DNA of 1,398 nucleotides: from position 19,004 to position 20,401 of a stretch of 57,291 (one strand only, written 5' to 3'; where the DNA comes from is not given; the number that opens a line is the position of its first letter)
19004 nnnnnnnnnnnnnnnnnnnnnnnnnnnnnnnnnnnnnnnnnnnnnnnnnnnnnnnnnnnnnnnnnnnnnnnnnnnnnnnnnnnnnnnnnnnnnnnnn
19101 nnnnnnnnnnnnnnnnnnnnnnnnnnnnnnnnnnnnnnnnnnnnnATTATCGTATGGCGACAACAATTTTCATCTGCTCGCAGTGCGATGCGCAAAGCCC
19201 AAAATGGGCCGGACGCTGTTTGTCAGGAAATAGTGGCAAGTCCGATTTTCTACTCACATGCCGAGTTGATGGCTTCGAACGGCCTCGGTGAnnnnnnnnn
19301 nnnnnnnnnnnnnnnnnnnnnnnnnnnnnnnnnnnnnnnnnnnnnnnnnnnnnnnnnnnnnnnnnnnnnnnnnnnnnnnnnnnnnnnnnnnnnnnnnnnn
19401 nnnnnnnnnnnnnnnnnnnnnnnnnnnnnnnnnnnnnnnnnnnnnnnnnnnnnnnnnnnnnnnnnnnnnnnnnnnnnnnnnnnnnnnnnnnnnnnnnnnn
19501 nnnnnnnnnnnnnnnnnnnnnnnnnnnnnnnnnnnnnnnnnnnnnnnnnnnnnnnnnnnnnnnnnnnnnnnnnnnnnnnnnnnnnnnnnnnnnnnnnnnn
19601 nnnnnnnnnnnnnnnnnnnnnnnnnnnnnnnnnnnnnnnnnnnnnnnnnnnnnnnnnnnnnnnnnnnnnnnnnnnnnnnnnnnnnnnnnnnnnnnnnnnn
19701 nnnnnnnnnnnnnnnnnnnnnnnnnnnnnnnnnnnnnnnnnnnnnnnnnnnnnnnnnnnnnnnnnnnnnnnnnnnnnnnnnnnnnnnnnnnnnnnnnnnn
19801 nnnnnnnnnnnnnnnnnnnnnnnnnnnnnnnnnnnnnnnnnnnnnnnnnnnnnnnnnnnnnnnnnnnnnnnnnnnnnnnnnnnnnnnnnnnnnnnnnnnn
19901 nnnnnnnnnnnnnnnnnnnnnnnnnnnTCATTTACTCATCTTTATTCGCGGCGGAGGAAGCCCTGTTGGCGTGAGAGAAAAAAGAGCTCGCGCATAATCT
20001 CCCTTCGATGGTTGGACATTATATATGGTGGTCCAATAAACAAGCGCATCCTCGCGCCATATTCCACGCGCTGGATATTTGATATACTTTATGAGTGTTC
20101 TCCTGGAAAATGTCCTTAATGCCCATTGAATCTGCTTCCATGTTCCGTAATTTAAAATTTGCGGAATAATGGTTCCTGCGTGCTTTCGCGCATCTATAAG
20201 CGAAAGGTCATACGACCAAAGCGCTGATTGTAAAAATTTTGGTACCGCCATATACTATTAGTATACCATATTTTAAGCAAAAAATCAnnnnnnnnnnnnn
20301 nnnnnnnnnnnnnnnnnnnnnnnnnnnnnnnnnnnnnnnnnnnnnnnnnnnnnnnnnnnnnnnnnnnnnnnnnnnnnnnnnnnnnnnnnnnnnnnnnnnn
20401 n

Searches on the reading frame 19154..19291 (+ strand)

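Call 3: search_protein_families(library=pfam, proteins=[window:19154-19291:+], max_evalue=0.01)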
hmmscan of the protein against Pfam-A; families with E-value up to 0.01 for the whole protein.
window:19154-19291:+ (45 aa): 1 family
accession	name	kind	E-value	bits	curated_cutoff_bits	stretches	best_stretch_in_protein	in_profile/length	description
PF18073.7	Zn_ribbon_LapB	-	2.6e-05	24.2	25.7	1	6-22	1-17/28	Rubredoxin metal binding domain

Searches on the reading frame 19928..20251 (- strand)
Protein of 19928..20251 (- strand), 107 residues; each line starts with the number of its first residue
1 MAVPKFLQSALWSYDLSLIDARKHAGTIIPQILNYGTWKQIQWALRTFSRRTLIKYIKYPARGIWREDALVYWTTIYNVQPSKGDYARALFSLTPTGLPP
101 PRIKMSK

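Call 3: search_protein_families(library=pfam, proteins=[window:19928-20251:-], max_evalue=0.01)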
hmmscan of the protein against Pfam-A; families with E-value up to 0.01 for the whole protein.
window:19928-20251:- (107 aa): 1 family
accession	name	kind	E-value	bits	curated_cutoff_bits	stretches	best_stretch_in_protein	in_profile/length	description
PF21956.1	DUF6922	-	1.1e-10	41.2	27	1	7-55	2-50/52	Family of unknown function (DUF6922)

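Call 71: find_homologous_proteins(query=window:19928-20251:-, max_evalue=0.00001)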
Query window:19928-20251:- (107 aa): 24 proteins with E <= 0.00001 among 24 candidates.
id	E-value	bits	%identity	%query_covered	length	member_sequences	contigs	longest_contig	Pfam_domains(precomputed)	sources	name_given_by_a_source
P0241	9.4e-67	240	100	100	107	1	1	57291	PF21956.2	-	-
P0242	1.2e-44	169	72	95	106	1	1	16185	PF21956.2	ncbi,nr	ncbi:hypothetical protein HY621_01630 [Candidatus Uhrbacteria bacterium]|nr:hypothetical protein [Ca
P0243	7.2e-41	157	71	95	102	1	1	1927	PF21956.2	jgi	jgi:hypothetical protein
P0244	1.6e-34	136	64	95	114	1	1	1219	PF21956.2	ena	-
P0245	1.4e-30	123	56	97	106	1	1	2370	PF21956.2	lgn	-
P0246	5.0e-27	112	51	99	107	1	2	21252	PF21956.2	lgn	-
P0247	1.0e-25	108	52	94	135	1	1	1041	PF21956.2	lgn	-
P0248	5.1e-25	106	50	92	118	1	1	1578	PF21956.2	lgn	-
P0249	8.0e-25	105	54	87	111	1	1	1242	PF21956.2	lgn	-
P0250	9.1e-25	105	51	89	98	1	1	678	PF21956.2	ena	-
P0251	1.7e-24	104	52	85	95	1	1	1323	PF21956.2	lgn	-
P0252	3.8e-24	103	52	91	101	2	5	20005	PF21956.2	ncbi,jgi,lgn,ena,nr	ncbi:hypothetical protein KJ693_04125 [bacterium]|nr:hypothetical protein [bacterium] MBU1614480.1 h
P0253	8.3e-23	98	49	90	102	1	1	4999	PF21956.2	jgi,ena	-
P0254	8.6e-23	98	48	82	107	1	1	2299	PF21956.2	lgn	-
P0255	9.3e-23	98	49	84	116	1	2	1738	PF21956.2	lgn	-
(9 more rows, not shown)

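Call 72: search_protein_families(library=padloc, proteins=[window:19928-20251:-], max_evalue=0.01)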
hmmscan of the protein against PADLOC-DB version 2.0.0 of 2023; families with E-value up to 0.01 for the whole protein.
window:19928-20251:- (107 aa): 0 families

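Call 73: search_protein_families(library=ncbifam, proteins=[window:19928-20251:-], max_evalue=0.01)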
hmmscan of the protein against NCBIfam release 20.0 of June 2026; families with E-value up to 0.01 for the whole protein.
window:19928-20251:- (107 aa): 0 families

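Call 80: predict_structure(alignment_id=A2)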
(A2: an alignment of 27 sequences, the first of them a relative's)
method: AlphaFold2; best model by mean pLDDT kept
length: 107 residues; sequences in the alignment: 27
mean_pLDDT: 88.1   pTM: 0.74
mean pLDDT of the five models: 88.1, 88.1, 87.5, 85.7, 82.1
residues with pLDDT >= 90: 71; 70-90: 21; 50-70: 15; < 50: 0
segments of 3 or more residues with pLDDT < 50: none
pLDDT, mean of each block of 10 residues (from residue 1): 87 90 93 95 96 96 90 95 91 67 62
secondary structure, 60 per line:
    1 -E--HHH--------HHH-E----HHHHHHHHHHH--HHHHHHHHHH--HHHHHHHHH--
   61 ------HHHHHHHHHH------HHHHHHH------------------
elements in order: H25-35 H38-47 H50-58 H67-76 H83-89

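Call 82: fold_search(model_id=the predicted structure, library=pdb)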
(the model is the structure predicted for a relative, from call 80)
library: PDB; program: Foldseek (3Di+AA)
matches with E <= 10: 23; with E <= 0.001: 0
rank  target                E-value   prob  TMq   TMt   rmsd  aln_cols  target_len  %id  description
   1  9eam_G                4.2e+00  0.09  0.35  0.27  10.0        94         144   21  Coronin-7 CA bound to Arp2/3 complex (released 2025-11-19)
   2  9gtv_B                5.0e+00  0.03  0.18  0.12  12.9        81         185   15  Crystal structure of RamR with Tyr59 replaced with para-boronophenylalanine (boronate form) (released 2024-12-25)
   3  8qo9_B1               5.3e+00  0.10  0.35  0.06   7.8        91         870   13  Cryo-EM structure of a human spliceosomal B complex protomer (released 2024-01-24)
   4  8frf_H                6.0e+00  0.08  0.25  0.15   6.5        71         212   10  Homodimeric designed loop protein RBL7_C2_3 (released 2024-04-17)
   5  5dll                  6.0e+00  0.08  0.36  0.07   6.2       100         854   15  Aminopeptidase N (pepN) from Francisella tularensis subsp. tularensis SCHU S4 (released 2015-09-16)
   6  5ucc                  6.3e+00  0.05  0.22  0.18   7.7        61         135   16  Crystal structure of the ENTH domain of ENT2 from Candida albicans (released 2017-01-18)
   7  8frf_G                7.1e+00  0.07  0.25  0.15   6.1        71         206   10  Homodimeric designed loop protein RBL7_C2_3 (released 2024-04-17)
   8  8bd5_A                7.1e+00  0.01  0.12  0.04  17.3       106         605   14  Cas12k-sgRNA-dsDNA-S15-TniQ-TnsC transposon recruitment complex (released 2022-12-28)
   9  6zqc_UH               7.5e+00  0.04  0.25  0.08  12.4        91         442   15  Cryo-EM structure of the 90S pre-ribosome from Saccharomyces cerevisiae, state Pre-A1 (released 2020-09-23)
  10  1n81                  7.5e+00  0.03  0.24  0.15  13.6        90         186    9  Crystal structure of Pfg27 from Plasmodium falciparum (released 2003-03-04)
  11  7mqa_LO               8.4e+00  0.04  0.30  0.06   9.5       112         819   13  Cryo-EM structure of the human SSU processome, state post-A1 (released 2021-09-22)
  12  8e8p_A                8.4e+00  0.03  0.27  0.16  10.6       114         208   10  GSTZ1A (released 2023-10-18)
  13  2zcn_D                8.4e+00  0.01  0.19  0.13  12.8       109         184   13  Crystal structure of IcaR, a repressor of the TetR family (released 2008-02-05)
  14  1z3y                  8.9e+00  0.04  0.25  0.14   9.9        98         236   18  Structure of Gun4-1 from Thermosynechococcus elongatus (released 2005-06-07)
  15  5tbk_B                8.9e+00  0.02  0.16  0.06  10.7        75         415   20  Crystal structure of human importin a3 bound to RCC1 (released 2017-09-13)
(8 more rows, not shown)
